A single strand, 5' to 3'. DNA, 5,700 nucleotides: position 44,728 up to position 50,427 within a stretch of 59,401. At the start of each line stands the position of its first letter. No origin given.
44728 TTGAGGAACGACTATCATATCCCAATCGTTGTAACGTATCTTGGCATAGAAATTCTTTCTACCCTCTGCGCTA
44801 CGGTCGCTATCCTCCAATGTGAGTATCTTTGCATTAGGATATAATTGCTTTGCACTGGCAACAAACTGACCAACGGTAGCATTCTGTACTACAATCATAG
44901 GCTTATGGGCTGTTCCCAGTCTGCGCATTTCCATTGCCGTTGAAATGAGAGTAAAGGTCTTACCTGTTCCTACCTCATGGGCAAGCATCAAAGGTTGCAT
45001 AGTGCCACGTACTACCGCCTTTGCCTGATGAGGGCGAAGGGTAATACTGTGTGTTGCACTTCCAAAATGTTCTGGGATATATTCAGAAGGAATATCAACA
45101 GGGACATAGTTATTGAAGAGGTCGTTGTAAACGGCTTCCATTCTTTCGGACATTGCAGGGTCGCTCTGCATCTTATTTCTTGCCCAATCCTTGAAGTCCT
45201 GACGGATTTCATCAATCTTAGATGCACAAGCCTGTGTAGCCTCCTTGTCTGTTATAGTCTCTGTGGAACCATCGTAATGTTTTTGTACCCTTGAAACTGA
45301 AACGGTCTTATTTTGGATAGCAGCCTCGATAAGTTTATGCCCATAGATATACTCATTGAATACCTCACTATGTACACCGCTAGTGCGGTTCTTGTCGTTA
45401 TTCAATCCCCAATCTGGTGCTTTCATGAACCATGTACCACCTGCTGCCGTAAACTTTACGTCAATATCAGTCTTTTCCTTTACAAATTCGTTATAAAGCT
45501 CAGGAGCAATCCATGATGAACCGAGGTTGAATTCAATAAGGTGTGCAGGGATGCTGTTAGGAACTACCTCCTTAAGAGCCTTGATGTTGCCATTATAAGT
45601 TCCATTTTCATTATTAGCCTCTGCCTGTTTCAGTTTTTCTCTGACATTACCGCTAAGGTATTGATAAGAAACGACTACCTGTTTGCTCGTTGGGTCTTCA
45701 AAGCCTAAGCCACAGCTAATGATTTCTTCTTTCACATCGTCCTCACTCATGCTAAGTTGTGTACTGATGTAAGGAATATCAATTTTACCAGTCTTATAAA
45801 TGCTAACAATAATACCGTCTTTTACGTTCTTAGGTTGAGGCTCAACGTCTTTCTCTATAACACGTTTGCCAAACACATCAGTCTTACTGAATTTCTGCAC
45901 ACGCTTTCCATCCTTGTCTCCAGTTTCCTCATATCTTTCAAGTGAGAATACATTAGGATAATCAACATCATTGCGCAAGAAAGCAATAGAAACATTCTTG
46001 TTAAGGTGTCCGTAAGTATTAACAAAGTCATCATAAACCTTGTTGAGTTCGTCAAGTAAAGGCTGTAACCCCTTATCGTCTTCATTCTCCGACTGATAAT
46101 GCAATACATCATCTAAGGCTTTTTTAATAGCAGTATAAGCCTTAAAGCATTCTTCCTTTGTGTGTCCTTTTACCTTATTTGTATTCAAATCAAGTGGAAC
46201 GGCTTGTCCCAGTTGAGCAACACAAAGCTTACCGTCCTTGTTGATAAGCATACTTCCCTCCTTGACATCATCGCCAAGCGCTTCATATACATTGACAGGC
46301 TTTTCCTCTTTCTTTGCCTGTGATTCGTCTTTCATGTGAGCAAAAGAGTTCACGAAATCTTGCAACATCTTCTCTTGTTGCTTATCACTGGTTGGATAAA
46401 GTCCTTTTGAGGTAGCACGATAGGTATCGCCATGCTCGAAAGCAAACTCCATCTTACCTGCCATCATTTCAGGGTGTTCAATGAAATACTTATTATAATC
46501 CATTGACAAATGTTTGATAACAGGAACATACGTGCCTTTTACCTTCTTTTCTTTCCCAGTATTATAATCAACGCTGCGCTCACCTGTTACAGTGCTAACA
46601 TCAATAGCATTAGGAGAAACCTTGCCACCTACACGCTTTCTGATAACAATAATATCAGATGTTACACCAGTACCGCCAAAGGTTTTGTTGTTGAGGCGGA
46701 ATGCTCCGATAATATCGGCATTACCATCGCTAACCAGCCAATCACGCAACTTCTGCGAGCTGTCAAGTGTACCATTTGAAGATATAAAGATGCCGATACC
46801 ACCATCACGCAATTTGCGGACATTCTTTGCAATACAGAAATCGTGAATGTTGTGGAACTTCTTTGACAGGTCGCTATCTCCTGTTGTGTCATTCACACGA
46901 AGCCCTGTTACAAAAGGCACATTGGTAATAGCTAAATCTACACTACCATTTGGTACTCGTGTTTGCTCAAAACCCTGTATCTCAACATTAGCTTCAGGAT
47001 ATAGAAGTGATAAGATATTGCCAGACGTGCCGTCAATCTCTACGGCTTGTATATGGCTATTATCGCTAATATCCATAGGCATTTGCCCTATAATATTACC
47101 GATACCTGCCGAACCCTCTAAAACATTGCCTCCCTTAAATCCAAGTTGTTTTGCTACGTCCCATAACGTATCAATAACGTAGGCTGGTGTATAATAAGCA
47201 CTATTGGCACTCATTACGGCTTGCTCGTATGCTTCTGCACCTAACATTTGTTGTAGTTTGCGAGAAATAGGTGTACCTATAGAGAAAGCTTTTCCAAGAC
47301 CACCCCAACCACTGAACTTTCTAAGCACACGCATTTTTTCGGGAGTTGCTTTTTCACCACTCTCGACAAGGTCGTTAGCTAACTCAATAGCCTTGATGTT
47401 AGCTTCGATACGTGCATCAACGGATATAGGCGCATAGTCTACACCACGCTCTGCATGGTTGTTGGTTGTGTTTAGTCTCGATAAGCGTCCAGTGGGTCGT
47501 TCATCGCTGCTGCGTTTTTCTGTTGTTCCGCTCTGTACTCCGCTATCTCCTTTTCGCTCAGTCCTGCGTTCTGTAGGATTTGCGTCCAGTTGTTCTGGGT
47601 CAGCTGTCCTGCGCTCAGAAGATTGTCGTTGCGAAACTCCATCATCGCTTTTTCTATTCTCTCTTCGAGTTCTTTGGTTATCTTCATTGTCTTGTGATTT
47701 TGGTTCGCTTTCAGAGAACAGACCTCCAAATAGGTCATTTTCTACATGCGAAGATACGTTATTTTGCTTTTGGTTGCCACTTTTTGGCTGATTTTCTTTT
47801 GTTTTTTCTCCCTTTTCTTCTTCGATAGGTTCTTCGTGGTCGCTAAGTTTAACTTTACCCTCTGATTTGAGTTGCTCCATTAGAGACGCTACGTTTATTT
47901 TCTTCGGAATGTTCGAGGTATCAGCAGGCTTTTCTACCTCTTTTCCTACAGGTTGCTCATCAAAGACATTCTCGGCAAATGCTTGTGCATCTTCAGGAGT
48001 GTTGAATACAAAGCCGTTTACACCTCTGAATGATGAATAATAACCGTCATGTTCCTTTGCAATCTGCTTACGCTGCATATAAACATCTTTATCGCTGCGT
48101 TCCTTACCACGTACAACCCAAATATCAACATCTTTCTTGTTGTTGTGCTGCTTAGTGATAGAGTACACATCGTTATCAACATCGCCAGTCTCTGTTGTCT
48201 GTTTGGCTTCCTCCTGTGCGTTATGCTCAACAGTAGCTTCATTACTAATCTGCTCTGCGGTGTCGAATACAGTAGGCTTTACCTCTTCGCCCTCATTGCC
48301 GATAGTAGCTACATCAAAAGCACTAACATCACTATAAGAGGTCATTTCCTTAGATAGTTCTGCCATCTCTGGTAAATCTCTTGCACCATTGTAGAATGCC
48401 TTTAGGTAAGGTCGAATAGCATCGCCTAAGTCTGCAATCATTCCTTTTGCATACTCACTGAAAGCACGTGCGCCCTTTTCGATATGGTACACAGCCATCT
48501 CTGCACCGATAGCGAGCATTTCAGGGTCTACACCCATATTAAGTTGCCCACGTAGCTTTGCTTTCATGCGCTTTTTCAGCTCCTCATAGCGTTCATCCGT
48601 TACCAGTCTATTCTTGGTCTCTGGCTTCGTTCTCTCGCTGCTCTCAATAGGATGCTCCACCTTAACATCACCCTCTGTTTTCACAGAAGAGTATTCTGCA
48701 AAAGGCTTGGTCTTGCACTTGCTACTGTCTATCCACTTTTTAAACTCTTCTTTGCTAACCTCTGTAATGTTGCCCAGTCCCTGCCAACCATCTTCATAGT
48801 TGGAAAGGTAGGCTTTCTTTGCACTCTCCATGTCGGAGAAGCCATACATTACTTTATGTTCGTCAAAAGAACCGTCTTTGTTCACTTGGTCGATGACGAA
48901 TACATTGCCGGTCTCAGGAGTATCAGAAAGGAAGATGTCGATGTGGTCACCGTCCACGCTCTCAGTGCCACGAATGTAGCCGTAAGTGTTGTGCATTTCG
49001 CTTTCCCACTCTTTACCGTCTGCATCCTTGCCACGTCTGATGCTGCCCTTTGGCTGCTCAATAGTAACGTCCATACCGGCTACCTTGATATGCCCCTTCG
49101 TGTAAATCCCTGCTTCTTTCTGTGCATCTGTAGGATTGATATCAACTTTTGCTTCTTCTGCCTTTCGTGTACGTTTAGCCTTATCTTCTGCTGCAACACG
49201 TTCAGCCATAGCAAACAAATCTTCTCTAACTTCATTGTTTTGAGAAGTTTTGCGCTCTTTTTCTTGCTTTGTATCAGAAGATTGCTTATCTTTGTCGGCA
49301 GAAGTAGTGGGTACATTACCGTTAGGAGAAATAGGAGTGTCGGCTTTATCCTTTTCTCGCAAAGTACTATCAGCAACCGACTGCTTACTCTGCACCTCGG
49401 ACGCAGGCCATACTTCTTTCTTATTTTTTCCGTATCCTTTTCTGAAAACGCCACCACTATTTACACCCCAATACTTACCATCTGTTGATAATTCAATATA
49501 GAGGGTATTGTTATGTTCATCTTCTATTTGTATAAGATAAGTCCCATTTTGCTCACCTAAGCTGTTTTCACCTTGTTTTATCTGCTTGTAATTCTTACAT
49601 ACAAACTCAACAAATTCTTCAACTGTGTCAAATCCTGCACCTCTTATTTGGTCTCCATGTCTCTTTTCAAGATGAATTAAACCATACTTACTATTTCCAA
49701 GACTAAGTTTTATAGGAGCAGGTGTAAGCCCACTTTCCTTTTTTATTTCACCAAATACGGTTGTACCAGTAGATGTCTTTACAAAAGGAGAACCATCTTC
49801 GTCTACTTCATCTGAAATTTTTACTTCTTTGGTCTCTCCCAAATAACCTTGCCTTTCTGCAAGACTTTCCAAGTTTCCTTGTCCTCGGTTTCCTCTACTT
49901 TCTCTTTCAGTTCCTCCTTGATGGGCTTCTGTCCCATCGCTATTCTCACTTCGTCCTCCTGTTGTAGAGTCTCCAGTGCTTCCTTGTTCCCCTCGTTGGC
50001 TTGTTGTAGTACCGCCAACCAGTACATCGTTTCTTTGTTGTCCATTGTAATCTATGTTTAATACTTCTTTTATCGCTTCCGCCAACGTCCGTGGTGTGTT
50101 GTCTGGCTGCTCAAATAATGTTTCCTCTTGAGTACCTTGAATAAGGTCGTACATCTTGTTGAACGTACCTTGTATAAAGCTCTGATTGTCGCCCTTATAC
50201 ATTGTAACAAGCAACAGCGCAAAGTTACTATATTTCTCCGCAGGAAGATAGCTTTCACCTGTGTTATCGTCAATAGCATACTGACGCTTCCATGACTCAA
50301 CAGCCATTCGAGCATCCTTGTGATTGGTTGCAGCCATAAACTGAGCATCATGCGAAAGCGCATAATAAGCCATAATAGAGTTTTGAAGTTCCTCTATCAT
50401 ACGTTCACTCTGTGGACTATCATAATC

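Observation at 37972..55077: One 5701-aa ORF (29% of the genome) encodes a polyvalent protein with at least six enzymatic modules, between the portal and internal-virion genes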

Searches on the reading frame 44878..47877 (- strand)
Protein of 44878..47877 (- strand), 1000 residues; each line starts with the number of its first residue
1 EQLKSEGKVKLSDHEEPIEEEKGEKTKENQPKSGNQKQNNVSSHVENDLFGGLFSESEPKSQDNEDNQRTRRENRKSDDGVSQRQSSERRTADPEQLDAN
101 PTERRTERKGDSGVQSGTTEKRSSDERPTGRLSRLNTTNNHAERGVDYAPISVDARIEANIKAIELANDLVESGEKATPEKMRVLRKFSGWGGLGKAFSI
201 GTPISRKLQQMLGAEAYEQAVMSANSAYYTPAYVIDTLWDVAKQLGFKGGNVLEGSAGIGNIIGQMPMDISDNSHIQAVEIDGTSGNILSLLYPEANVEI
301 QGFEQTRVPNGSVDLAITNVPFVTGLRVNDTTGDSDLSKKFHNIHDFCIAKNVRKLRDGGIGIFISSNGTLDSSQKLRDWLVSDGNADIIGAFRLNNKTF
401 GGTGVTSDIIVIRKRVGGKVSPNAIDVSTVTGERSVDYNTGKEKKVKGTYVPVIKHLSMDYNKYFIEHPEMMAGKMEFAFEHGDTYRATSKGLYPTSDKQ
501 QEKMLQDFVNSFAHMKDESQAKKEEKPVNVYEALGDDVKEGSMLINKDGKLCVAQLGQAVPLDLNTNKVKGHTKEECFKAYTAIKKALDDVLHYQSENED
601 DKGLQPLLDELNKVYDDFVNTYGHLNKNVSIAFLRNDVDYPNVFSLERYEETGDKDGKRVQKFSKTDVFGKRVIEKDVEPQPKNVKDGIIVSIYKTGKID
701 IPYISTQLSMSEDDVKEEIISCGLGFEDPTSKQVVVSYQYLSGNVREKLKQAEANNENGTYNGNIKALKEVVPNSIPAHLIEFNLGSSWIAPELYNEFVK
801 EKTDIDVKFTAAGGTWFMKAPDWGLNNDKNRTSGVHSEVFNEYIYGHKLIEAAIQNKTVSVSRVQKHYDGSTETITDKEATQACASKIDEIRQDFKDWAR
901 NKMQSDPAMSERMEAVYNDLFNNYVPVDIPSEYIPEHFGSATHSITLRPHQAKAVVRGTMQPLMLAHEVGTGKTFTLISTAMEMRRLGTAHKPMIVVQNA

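Call 5: search_protein_families(library=pfam, proteins=[window:44878-47877:-], max_evalue=0.1)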
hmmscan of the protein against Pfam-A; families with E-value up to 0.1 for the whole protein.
window:44878-47877:- (1000 aa): 2 families
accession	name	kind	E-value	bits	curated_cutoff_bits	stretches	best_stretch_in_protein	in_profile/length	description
PF22634.1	POL2_thumb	-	0.014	15.8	27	0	568-623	19-73/178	DNA polymerase epsilon catalytic subunit A, thumb domain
PF04851.21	ResIII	-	0.02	15.3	22.5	1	945-998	2-61/164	Type III restriction enzyme, res subunit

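Call 6: search_protein_families(library=phrogs, proteins=[window:44878-47877:-], max_evalue=0.01)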
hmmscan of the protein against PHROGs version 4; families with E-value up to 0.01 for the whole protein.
window:44878-47877:- (1000 aa): 7 families
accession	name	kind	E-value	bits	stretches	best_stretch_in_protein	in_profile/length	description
phrog_10089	-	moron, auxiliary metabolic gene and host takeover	0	1201.7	1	19-1000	1491-2411/4647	DarB-like antirestriction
phrog_11801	-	other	8.9e-84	282.8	2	136-416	73-333/2269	DNA methyltransferase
phrog_1685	-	unknown function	9.6e-76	256.2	2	123-416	12-281/2278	-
phrog_37568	-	unknown function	2.7e-55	188.4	2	138-426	1057-1351/1780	-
phrog_29705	-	unknown function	4e-21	75.8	1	203-415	66-275/780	-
phrog_3820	-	other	1.6e-07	31.7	1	221-323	44-139/255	DNA methyltransferase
phrog_62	-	DNA, RNA and nucleotide metabolism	3e-07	29.3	1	873-997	667-745/1881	DNA helicase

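Call 29: search_protein_families(library=ncbifam, proteins=[window:44878-47877:-], max_evalue=0.1)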
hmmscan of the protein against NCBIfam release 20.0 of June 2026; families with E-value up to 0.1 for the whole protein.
window:44878-47877:- (1000 aa): 1 family
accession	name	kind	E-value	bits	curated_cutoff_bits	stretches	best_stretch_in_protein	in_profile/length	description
NF051875.1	glycan_WsfD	subfamily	0.014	14.1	80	1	459-518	311-370/452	glycan biosynthesis hexose transferase WsfD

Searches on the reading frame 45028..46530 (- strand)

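Call 19: search_protein_families(library=pfam, proteins=[window:45028-46530:-], max_evalue=5)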
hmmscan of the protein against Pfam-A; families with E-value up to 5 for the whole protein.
window:45028-46530:- (501 aa): 5 families
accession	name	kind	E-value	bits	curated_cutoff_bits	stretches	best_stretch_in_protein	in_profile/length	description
PF22634.1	POL2_thumb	-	0.0036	17.7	27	1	119-174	19-73/178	DNA polymerase epsilon catalytic subunit A, thumb domain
PF18199.6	Dynein_C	-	0.089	12.4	25.7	1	413-478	55-118/309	Dynein heavy chain C-terminal domain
PF24531.2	ANC1_spectrin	-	0.25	12.2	27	1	413-448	48-80/95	Nuclear anchorage protein 1, spectrin repeat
PF17278.7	DUF5343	-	0.28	11.9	27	1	451-478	67-95/140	Family of unknown function (DUF5343)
PF21386.2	IntS11_C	-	0.39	11.6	27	0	262-291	50-79/92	Integrator IntS11, C-terminal domain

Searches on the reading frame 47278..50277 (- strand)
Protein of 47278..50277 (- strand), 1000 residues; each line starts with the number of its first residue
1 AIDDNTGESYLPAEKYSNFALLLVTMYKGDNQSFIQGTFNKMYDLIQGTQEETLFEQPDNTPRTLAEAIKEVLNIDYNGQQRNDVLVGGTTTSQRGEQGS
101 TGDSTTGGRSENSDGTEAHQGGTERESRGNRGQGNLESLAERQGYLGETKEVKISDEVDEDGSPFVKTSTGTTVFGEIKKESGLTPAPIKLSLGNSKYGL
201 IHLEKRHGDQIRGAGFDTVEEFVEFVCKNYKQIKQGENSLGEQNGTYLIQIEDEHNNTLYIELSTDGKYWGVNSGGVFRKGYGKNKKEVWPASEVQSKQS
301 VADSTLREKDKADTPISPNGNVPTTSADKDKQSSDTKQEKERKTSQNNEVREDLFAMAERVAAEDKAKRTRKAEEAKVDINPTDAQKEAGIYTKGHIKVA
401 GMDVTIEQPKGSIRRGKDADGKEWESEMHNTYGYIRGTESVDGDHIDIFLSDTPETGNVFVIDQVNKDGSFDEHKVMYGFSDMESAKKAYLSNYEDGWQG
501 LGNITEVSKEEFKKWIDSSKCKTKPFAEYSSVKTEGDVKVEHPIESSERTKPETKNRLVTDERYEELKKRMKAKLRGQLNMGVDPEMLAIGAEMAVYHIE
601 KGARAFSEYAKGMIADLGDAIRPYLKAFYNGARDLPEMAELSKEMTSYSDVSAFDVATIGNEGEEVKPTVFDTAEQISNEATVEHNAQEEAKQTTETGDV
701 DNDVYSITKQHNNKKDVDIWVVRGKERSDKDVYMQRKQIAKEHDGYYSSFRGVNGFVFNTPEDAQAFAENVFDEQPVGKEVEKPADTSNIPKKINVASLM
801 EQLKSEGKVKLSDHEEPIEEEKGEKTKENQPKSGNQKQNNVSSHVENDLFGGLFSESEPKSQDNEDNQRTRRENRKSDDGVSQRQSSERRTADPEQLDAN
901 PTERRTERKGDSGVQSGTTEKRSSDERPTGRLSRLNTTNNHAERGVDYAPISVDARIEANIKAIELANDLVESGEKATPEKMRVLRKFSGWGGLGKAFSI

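Call 5: search_protein_families(library=pfam, proteins=[window:47278-50277:-], max_evalue=0.1)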
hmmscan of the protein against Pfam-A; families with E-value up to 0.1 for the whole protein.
window:47278-50277:- (1000 aa): 2 families
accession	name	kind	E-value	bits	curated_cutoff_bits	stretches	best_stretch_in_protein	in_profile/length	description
PF18823.6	InPase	-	2.4e-57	193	26.8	1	384-516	1-134/135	Inorganic Pyrophosphatase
PF20098.4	DUF6488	-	0.055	13.8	27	1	242-275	74-108/110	Family of unknown function (DUF6488)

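Call 6: search_protein_families(library=phrogs, proteins=[window:47278-50277:-], max_evalue=0.01)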
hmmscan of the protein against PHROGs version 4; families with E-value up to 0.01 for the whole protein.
window:47278-50277:- (1000 aa): 12 families
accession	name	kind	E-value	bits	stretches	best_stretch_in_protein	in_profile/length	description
phrog_10089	-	moron, auxiliary metabolic gene and host takeover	5.9e-153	512.2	2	547-999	1240-1629/4647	DarB-like antirestriction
phrog_14770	-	unknown function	2.6e-66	224.5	2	2-482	59-292/3427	-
phrog_938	-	lysis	3.3e-60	204.5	2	360-528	1475-1647/2185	endolysin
phrog_37402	-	unknown function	3.6e-48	164.6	1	377-531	1094-1252/2639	-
phrog_30335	-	unknown function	6.7e-46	157.1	1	346-531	723-906/2900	-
phrog_20705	-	head and packaging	4e-44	152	1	371-525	8-163/690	virion structural protein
phrog_4272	-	unknown function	1.5e-39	137.1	1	331-523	69-262/764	-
phrog_4660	-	head and packaging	2.8e-39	136.1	1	299-527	522-763/765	minor head protein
phrog_5143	-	unknown function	2.5e-37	128.6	1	329-516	664-849/2204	-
phrog_29900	-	unknown function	1e-26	94.1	1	380-518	763-904/1028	-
phrog_33607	-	unknown function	1.9e-23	84.1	1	402-518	116-230/287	-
phrog_10691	-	unknown function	6.8e-09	33.7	1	554-741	1442-1635/3925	-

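Call 29: search_protein_families(library=ncbifam, proteins=[window:47278-50277:-], max_evalue=0.1)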
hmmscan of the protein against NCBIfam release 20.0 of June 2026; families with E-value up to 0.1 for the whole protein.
window:47278-50277:- (1000 aa): 0 families

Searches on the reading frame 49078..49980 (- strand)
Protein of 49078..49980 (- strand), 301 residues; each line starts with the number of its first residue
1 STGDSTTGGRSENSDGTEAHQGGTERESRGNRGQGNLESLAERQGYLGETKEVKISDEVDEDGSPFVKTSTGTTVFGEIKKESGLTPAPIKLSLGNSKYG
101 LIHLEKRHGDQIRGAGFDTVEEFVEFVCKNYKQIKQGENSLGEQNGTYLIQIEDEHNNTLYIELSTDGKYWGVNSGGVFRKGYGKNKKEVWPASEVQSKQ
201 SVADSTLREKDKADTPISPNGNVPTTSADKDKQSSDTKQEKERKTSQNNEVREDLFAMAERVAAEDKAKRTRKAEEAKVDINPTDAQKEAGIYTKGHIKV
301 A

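Call 19: search_protein_families(library=pfam, proteins=[window:49078-49980:-], max_evalue=5)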
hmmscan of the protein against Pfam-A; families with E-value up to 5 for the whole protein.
window:49078-49980:- (301 aa): 2 families
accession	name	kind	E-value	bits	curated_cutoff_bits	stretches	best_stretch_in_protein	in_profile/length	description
PF20098.4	DUF6488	-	0.0057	17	27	1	143-176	74-108/110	Family of unknown function (DUF6488)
PF18812.6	PBECR3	-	0.024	15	30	1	98-175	28-104/115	phage-Barnase-EndoU-ColicinE5/D-RelE like nuclease3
